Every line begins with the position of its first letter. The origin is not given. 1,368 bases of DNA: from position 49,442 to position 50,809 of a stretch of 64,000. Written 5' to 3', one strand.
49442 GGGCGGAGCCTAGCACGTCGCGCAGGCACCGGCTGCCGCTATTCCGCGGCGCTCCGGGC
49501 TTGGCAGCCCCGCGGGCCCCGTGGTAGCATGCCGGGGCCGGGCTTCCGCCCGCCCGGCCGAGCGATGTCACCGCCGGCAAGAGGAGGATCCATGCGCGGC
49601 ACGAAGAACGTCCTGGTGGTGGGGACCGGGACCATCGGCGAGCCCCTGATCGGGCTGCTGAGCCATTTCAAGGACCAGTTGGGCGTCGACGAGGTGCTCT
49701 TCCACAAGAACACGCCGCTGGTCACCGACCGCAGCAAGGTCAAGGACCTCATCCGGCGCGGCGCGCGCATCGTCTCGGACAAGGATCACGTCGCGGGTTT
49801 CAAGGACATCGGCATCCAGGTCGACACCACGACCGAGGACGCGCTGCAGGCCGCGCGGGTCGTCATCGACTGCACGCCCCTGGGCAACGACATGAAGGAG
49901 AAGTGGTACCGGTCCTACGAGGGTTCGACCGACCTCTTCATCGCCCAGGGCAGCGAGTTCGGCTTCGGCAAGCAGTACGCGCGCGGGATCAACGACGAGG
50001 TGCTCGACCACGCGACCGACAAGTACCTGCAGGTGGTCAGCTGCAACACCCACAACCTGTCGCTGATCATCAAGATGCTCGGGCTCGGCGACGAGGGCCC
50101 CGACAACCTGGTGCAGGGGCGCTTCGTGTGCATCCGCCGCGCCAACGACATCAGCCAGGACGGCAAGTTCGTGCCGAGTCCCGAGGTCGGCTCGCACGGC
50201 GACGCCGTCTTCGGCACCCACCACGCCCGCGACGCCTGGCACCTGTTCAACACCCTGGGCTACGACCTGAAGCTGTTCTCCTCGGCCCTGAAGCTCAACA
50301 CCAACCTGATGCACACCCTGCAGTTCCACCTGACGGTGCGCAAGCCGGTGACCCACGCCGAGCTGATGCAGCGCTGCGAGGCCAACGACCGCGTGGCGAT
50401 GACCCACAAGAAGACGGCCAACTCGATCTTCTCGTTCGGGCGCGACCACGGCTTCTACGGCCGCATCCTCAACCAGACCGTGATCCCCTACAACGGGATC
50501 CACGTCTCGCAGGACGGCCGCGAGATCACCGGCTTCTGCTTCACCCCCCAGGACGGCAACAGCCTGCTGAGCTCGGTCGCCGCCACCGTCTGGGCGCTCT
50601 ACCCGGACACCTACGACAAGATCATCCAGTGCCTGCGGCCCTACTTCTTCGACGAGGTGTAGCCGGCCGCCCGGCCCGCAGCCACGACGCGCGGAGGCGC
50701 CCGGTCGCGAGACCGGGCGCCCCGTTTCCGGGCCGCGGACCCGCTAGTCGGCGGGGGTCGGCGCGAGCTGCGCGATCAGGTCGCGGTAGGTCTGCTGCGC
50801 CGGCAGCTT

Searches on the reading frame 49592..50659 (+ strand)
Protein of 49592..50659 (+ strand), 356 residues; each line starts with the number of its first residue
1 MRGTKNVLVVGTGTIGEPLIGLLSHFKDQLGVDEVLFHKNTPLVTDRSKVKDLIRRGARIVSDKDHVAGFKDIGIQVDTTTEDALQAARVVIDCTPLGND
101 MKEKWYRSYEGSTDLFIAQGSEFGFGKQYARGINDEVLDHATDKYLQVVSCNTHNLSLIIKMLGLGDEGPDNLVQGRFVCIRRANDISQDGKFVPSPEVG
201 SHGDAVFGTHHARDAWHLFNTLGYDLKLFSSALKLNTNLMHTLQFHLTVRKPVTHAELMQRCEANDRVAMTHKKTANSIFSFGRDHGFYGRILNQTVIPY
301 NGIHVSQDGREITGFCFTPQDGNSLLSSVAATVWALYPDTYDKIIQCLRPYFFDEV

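Call 46: search_protein_families(library=pfam, proteins=[window:49592-50659:+], max_evalue=0.01)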
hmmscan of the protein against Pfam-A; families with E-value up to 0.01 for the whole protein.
seq(356 aa): 0 families

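Call 73: search_solved_structures(query=window:49592-50659:+, max_evalue=1)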
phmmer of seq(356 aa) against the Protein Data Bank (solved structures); distinct sequences matched with E-value up to 1: 7.
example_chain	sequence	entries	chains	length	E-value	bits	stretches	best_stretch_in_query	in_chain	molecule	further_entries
2yyy_A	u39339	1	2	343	2.1e-10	43.4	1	7-306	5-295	Glyceraldehyde-3-phosphate dehydrogenase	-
1b7g_O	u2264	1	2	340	5.9e-09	38.6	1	54-274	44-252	PROTEIN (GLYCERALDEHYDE 3-PHOSPHATE DEHYDROGENASE)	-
1cf2_P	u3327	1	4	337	6.4e-08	35.2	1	9-270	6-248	PROTEIN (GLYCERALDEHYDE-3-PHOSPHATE DEHYDROGENASE)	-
2czc_A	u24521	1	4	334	6.9e-06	28.5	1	62-285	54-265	Glyceraldehyde-3-phosphate dehydrogenase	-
7qc9_A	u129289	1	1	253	0.93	11.6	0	23-63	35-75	Imidazole glycerol phosphate synthase subunit HisF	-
7qc6_A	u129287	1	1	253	0.93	11.6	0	23-63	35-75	Imidazole glycerol phosphate synthase subunit HisF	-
4trr_A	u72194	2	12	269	0.96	11.6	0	50-86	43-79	Putative D-beta-hydroxybutyrate dehydrogenase | 3-hydroxybutyrate dehydrogenase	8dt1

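Call 74: search_protein_families(library=ncbifam, proteins=[window:49592-50659:+], max_evalue=0.01)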
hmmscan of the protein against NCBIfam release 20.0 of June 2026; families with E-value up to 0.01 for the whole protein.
seq(356 aa): 2 families
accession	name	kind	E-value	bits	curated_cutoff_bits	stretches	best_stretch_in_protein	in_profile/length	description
NF003251.0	PRK04207.1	equivalog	2.4e-23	82.7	185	1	6-306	4-290/343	type II glyceraldehyde-3-phosphate dehydrogenase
TIGR01546.1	GAPDH-II_archae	equivalog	6.3e-17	61.8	232.9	1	55-275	42-251/333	phosphorylating glyceraldehyde-3-phosphate dehydrogenase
